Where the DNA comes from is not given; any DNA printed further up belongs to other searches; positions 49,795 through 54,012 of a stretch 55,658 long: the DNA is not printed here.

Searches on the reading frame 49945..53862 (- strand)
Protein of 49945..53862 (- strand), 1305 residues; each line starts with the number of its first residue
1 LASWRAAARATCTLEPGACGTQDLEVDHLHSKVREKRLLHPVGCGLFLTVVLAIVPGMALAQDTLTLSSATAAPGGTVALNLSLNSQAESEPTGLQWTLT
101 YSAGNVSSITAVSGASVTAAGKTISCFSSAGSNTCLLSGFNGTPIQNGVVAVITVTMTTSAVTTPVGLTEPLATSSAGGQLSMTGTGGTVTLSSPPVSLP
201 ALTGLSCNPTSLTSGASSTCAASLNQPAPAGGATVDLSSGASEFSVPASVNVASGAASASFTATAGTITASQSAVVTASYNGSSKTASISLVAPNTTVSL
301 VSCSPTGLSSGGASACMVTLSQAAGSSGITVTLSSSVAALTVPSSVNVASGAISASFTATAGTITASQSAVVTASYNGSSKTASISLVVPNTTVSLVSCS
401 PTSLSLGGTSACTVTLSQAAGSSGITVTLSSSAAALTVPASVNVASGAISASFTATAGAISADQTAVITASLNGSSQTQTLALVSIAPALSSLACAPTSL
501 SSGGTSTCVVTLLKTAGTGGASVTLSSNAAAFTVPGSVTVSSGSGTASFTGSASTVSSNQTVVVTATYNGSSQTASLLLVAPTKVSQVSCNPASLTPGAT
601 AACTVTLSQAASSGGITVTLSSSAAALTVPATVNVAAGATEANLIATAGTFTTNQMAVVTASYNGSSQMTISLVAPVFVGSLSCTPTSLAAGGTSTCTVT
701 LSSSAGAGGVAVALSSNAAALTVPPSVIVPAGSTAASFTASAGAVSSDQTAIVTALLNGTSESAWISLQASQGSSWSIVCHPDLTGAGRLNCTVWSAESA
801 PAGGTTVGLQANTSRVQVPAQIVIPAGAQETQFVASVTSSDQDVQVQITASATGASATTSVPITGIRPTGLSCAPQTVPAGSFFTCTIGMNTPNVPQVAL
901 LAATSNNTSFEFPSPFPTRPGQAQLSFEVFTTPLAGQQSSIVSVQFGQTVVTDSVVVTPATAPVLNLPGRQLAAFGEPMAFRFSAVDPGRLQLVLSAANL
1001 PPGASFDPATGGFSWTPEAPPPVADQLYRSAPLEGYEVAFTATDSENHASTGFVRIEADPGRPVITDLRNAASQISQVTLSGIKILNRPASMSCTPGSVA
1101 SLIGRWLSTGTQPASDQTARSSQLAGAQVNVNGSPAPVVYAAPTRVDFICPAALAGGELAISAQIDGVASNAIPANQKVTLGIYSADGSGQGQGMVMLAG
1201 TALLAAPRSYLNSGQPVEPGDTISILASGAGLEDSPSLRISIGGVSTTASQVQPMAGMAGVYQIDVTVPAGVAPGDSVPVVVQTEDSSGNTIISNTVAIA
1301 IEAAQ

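Call 21: search_protein_families(library=pfam, proteins=[window:49945-53862:-], max_evalue=0.001)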
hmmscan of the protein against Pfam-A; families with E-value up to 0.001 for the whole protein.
window:49945-53862:- (1305 aa): 1 family
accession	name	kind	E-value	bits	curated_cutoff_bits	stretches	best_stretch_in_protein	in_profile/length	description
PF05345.18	He_PIG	-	4.1e-05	24.4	24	1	968-1053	8-91/96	Putative Ig domain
